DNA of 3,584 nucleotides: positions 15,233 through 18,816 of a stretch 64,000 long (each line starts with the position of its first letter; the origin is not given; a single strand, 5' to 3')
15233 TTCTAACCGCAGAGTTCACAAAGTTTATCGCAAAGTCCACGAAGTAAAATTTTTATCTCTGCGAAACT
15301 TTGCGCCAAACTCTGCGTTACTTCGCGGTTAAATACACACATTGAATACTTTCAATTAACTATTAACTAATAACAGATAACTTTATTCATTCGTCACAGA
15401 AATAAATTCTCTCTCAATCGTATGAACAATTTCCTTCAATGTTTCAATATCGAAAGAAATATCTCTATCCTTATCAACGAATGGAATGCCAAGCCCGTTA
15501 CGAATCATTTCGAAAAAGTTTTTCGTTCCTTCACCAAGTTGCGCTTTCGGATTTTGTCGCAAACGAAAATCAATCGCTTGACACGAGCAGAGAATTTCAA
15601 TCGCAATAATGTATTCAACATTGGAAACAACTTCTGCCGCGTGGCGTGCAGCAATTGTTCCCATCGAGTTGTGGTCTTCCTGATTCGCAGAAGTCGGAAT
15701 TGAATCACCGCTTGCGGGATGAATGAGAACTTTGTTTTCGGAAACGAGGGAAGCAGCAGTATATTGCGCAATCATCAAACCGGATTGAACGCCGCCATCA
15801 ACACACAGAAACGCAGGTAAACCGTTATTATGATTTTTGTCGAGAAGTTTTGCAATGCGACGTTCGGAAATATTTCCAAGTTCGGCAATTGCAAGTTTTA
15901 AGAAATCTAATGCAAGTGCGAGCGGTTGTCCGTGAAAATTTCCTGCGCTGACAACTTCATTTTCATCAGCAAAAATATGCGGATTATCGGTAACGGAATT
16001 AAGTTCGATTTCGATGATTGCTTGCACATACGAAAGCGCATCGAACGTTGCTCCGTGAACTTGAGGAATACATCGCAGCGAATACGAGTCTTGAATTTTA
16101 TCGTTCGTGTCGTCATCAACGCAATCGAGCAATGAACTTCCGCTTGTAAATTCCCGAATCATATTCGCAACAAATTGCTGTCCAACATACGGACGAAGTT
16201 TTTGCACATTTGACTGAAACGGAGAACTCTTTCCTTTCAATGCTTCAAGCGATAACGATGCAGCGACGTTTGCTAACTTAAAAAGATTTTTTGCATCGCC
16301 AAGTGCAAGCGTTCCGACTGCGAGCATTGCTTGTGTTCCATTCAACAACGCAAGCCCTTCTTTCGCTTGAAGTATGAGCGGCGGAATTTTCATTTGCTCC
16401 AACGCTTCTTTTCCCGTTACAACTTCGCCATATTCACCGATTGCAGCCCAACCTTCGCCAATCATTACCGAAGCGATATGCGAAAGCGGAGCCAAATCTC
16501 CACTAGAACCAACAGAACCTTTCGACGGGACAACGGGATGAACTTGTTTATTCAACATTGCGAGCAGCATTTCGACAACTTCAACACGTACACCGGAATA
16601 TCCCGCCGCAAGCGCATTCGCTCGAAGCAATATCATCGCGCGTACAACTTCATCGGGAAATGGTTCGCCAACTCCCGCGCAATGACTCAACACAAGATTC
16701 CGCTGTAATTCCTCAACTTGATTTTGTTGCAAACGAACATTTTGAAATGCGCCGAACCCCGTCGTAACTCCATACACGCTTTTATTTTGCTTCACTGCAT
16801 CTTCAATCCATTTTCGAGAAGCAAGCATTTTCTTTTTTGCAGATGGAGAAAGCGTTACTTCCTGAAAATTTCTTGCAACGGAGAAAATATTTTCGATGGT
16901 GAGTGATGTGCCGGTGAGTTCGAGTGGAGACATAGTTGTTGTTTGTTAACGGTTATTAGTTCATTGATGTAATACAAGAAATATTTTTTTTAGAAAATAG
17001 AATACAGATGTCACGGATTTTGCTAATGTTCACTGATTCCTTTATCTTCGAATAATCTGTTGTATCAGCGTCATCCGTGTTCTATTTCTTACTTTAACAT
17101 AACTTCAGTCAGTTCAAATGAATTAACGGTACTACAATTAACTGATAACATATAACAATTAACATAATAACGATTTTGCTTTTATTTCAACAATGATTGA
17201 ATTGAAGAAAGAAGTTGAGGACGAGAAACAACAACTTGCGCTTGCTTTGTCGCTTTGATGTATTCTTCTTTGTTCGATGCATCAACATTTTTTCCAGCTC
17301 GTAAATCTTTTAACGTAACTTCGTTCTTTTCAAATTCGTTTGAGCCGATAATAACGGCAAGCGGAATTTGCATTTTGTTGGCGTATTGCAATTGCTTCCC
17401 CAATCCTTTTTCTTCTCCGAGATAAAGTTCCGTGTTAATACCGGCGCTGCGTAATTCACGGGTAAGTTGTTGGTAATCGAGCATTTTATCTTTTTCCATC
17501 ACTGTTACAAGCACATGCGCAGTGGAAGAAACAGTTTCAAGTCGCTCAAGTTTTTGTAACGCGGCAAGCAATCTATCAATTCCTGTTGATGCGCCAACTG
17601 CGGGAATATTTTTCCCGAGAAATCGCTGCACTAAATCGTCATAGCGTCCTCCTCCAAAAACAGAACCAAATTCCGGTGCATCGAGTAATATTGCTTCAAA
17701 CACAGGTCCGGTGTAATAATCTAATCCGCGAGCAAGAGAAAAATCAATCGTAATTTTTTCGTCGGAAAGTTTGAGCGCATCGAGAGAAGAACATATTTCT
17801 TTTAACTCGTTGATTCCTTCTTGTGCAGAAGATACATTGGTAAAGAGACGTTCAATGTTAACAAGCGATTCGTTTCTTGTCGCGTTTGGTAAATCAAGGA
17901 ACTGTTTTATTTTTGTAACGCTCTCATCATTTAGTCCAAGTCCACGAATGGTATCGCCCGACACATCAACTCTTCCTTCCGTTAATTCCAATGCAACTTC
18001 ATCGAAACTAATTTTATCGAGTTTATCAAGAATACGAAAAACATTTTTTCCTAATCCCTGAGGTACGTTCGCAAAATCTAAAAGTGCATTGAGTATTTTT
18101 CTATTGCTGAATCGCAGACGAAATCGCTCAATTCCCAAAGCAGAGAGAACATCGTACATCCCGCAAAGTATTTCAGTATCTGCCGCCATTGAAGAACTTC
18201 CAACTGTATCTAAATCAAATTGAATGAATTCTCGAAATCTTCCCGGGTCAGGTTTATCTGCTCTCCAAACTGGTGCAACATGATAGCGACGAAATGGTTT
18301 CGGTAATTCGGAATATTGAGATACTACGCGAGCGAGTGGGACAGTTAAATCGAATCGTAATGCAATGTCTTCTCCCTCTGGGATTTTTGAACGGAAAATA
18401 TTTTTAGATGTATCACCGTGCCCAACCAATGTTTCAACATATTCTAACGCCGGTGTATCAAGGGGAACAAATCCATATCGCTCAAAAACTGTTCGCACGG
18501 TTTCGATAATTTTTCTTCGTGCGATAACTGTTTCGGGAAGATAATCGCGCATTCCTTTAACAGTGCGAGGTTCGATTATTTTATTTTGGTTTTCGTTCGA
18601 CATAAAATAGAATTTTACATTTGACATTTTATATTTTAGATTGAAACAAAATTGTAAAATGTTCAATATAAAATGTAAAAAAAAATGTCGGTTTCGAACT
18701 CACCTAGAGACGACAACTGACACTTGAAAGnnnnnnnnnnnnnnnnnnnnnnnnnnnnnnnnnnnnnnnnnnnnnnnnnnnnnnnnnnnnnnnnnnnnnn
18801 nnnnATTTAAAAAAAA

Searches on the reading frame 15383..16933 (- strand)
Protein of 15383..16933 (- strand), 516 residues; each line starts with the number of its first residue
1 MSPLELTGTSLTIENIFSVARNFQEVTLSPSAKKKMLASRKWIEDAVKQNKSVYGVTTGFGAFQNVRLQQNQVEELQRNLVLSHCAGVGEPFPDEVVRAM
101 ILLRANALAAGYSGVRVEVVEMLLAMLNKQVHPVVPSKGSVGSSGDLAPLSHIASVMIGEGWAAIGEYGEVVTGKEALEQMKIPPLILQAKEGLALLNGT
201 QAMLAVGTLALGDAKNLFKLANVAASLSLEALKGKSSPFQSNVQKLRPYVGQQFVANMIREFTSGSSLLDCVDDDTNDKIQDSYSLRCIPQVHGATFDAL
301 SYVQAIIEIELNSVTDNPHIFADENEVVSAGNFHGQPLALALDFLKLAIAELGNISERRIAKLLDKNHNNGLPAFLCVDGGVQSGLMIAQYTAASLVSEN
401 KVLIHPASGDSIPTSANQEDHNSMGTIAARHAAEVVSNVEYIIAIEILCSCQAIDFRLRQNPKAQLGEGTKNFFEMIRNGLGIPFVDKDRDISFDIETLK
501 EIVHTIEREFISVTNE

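Call 51: search_protein_families(library=pfam, proteins=[window:15383-16933:-], max_evalue=0.0001)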
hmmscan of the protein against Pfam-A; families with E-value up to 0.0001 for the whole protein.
window:15383-16933:- (516 aa): 1 family
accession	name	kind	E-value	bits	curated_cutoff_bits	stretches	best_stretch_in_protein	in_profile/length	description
PF00221.24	Lyase_aromatic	-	4.1e-195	649.3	27.3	1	11-478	1-465/466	Aromatic amino acid lyase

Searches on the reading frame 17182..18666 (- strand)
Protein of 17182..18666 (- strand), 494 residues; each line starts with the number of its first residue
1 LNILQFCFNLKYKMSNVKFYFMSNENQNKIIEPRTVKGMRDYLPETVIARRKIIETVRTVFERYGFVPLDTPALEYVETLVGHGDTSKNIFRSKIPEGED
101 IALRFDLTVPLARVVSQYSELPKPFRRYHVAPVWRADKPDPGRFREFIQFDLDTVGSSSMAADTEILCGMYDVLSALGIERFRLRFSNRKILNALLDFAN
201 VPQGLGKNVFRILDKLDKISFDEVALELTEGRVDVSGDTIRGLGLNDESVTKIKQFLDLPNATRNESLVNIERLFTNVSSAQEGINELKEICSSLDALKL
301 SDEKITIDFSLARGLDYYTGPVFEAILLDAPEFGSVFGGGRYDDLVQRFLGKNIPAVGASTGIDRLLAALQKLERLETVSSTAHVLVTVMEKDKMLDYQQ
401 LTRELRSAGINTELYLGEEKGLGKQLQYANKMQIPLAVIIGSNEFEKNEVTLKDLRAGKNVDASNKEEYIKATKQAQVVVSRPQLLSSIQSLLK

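Call 51: search_protein_families(library=pfam, proteins=[window:17182-18666:-], max_evalue=0.0001)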
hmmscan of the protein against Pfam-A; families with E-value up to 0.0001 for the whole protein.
window:17182-18666:- (494 aa): 3 families
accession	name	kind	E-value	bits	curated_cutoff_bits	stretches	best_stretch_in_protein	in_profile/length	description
PF13393.11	tRNA-synt_His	-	1.8e-50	172.4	25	1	38-366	1-308/308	Histidyl-tRNA synthetase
PF03129.25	HGTP_anticodon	-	6.3e-14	52.3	21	1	385-463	2-82/94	Anticodon binding domain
PF00152.25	tRNA-synt_2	-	3.1e-06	26.9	25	0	31-154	6-121/308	tRNA synthetases class II (D, K and N)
